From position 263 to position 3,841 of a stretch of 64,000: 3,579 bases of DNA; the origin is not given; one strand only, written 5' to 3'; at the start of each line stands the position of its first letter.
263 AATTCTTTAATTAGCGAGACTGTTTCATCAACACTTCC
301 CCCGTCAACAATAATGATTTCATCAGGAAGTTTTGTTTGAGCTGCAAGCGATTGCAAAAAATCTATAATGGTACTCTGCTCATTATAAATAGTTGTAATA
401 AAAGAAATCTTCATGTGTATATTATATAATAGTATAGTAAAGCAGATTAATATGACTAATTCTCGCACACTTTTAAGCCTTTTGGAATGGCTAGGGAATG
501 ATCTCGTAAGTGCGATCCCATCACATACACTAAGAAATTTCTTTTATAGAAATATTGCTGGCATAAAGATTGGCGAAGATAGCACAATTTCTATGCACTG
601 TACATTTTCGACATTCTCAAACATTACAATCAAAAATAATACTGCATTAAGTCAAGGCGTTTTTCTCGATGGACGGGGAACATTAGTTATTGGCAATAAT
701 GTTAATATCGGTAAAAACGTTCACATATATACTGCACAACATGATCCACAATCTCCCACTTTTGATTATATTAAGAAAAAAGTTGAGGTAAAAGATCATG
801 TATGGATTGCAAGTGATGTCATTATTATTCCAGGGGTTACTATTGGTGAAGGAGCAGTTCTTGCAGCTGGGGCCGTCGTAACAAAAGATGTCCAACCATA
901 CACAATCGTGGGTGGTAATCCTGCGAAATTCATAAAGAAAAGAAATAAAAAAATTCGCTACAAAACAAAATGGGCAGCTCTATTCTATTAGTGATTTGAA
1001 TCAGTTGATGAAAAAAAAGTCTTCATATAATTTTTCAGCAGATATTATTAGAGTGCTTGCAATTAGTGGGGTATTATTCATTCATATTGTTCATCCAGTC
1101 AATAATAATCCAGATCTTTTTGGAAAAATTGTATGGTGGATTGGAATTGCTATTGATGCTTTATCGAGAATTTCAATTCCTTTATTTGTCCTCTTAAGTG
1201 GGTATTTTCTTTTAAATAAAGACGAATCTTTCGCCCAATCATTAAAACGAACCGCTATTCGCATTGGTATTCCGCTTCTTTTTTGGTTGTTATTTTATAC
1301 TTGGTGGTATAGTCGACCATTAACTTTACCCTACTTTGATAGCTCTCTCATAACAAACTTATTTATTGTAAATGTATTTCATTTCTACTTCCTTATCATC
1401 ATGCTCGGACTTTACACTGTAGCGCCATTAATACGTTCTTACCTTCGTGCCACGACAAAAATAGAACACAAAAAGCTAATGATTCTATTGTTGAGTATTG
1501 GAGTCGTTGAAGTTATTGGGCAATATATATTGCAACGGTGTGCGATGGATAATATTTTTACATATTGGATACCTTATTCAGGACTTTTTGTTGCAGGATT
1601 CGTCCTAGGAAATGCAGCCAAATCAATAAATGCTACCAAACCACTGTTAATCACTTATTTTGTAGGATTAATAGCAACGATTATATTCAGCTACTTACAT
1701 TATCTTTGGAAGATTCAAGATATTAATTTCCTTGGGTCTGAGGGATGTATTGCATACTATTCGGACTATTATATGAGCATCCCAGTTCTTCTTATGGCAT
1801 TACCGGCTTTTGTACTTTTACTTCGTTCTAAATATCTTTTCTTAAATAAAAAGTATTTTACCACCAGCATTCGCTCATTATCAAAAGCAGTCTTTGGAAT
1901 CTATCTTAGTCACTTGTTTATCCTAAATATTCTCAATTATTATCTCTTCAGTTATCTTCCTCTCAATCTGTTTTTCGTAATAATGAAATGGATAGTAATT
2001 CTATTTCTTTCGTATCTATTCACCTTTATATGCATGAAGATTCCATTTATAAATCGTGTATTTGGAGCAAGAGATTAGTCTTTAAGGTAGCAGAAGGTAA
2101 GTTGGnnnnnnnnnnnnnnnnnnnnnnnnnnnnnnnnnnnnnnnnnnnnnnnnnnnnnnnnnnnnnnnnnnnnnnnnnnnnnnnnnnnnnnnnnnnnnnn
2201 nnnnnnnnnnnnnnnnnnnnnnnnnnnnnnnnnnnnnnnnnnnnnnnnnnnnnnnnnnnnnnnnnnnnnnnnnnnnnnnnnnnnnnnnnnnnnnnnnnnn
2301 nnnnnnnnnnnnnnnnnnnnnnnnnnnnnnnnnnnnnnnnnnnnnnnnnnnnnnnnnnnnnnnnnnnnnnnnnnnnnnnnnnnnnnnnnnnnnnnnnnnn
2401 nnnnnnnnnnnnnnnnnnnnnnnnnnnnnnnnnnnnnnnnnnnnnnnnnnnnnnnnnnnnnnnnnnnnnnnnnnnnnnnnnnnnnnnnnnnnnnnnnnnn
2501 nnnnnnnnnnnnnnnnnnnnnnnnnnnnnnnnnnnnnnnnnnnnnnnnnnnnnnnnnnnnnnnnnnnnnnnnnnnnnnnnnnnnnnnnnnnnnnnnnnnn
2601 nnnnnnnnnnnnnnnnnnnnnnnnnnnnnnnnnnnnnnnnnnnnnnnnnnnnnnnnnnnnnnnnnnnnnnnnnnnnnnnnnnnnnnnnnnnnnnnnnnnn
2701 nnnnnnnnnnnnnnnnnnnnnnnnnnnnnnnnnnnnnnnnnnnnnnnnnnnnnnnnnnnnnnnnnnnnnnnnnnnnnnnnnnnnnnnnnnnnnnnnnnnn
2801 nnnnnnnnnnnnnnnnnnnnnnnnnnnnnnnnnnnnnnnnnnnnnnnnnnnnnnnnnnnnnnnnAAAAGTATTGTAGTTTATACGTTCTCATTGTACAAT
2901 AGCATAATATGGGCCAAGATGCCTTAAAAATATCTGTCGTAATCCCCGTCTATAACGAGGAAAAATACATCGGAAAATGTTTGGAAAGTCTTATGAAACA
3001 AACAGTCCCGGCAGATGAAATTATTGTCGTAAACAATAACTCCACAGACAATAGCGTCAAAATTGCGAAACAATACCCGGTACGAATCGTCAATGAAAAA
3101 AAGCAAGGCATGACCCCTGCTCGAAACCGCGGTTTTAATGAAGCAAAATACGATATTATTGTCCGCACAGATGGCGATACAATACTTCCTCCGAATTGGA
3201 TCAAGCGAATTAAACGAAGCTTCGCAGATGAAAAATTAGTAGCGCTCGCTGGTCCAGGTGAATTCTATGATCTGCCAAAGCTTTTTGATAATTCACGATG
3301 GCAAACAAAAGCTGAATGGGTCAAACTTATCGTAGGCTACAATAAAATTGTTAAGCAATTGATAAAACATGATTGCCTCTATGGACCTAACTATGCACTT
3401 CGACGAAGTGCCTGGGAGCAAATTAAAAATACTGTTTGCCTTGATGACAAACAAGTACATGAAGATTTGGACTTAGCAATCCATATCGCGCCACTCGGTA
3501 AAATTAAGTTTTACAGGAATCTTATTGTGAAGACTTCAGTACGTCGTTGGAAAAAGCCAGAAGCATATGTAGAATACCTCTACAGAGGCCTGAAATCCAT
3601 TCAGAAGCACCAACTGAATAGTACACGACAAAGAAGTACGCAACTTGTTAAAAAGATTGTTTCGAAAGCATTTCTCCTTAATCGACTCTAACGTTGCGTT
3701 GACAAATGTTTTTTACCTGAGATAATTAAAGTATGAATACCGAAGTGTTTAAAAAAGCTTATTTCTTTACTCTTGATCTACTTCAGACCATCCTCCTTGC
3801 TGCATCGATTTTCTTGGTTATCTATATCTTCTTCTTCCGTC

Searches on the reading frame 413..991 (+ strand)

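Call 90: search_protein_families(library=ncbifam, proteins=[window:413-991:+], max_evalue=1e-8)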
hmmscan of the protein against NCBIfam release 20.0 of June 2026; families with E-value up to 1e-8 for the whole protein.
window:413-991:+ (192 aa): 22 families
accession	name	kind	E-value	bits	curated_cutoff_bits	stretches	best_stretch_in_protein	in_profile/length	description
NF007797.0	PRK10502.1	subfamily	1.2e-26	93.4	192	1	34-179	37-181/183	WcaF family extracellular polysaccharide biosynthesis acetyltransferase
NF000311.1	Vat_ABCDEFH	equivalog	1.6e-22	80.1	300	1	120-180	107-167/201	Vat family streptogramin A O-acetyltransferase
NF007499.0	PRK10092.1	equivalog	2.6e-21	76.2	314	1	70-176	73-182/183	maltose O-acetyltransferase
TIGR03532.1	DapD_Ac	equivalog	6.1e-21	75.1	231.75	1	51-186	99-223/231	2,3,4,5-tetrahydropyridine-2,6-dicarboxylate N-acetyltransferase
NF000101.1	stregram_VatA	exception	7.1e-21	74.8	450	1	120-180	115-175/219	streptogramin A O-acetyltransferase Vat(A)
NF058585.1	HptprglPActTf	PfamEq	1.6e-20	73.3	300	1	63-183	48-166/172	heptaprenylglyceryl phosphate O-acetyltransferase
TIGR03308.1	phn_thr-fam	hypoth_equivalog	3e-20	72.9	201.65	1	120-178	105-163/204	phosphonate metabolim protein, transferase hexapeptide repeat family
NF000490.1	chloram_CatB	equivalog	1.4e-19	70.2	350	1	126-179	113-166/210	type B chloramphenicol O-acetyltransferase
NF000504.1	stregram_VatH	exception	2.7e-19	69.9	475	1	105-180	97-174/216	streptogramin A O-acetyltransferase Vat(H)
NF033468.1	stregram_VatI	exception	4.2e-19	69.1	415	1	113-178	100-167/208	streptogramin A O-acetyltransferase Vat(I)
NF038307.1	EPS_acetyl_HpsU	equivalog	4.8e-19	68.6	305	1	21-175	20-176/178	hormogonium polysaccharide biosynthesis acetyltransferase HpsU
NF000097.1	stregram_VatC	exception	6.1e-19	68.8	425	1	116-181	112-176/212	streptogramin A O-acetyltransferase Vat(C)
TIGR04008.1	WcaF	equivalog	1.5e-18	67.3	326.3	1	41-177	43-178/180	colanic acid biosynthesis acetyltransferase WcaF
NF041874.1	EPS_EpsC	equivalog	6.5e-18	65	150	1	27-177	23-167/168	serine O-acetyltransferase EpsC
NF007076.0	PRK09527.1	equivalog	7e-18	64.8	347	1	52-180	57-188/203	galactoside O-acetyltransferase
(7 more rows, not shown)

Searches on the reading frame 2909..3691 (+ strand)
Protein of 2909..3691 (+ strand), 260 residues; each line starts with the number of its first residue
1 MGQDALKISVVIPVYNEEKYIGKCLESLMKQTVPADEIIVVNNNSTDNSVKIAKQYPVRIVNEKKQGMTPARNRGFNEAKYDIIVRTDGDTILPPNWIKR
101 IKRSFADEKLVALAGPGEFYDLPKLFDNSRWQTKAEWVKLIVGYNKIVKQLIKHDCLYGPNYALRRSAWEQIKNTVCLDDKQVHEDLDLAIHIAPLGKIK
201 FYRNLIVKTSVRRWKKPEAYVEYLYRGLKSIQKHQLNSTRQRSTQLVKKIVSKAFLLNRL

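Call 90: search_protein_families(library=ncbifam, proteins=[window:2909-3691:+], max_evalue=1e-8)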
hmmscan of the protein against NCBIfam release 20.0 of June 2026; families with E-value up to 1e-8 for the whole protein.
window:2909-3691:+ (260 aa): 14 families
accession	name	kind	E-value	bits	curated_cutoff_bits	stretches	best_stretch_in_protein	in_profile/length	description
TIGR04283.1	glyco_like_mftF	equivalog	1.4e-21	77.1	182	1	8-218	1-193/221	TIGR04283 family arsenosugar biosynthesis glycosyltransferase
NF007482.0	PRK10073.1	equivalog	3.1e-20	72.5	423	1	3-100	3-105/334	glycosyltransferase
NF038302.1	EPS_HpsE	equivalog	7.5e-19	67.8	300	1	7-107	2-112/307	hormogonium polysaccharide biosynthesis glycosyltransferase HpsE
TIGR03965.1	mycofact_glyco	equivalog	2e-16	60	280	1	6-115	74-189/467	mycofactocin biosynthesis glycosyltransferase MftF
TIGR03937.1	PgaC_IcaA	equivalog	7e-15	54.9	422.3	1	5-109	44-154/407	poly-beta-1,6-N-acetyl-D-glucosamine synthase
NF041875.1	EPS_EpsD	equivalog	1.5e-14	54.2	370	1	8-112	1-111/325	exopolysaccharide biosynthesis glycosyltransferase EpsD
NF053739.1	GlytfEpsEBac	equivalog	3.1e-12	46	450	1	7-100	2-102/265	glycosyltransferase EpsE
TIGR03111.1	glyc2_xrt_Gpos1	hypoth_equivalog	5.2e-12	45.3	363.95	1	7-115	50-167/439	TIGR03111 family XrtG-associated glycosyltransferase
NF041394.1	GtaseAglG_Halo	equivalog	4.1e-11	42.7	440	1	6-115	1-117/304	glucosyl-dolichyl phosphate glucuronosyltransferase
NF038299.1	EPS_HpsN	equivalog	8.1e-11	41.5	425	1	7-129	2-129/317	hormogonium polysaccharide biosynthesis glycosyltransferase HpsN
TIGR04182.1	glyco_TIGR04182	equivalog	6.1e-10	38.9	325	1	8-99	2-91/293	S-layer glycoprotein N-glycosyltransferase AglJ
NF010496.0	PRK13915.1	equivalog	6.1e-10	38.7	262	1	6-92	31-120/307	glucosyl-3-phosphoglycerate synthase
NF047683.1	TeichurnBiosyTuaG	equivalog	8.9e-10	38.6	400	1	3-99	3-105/252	teichuronic acid biosynthesis protein TuaG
NF041391.1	DPhHxTase_Halo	equivalog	6.3e-09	35.1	375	1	14-98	3-86/213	dolichyl-phosphate hexose transferase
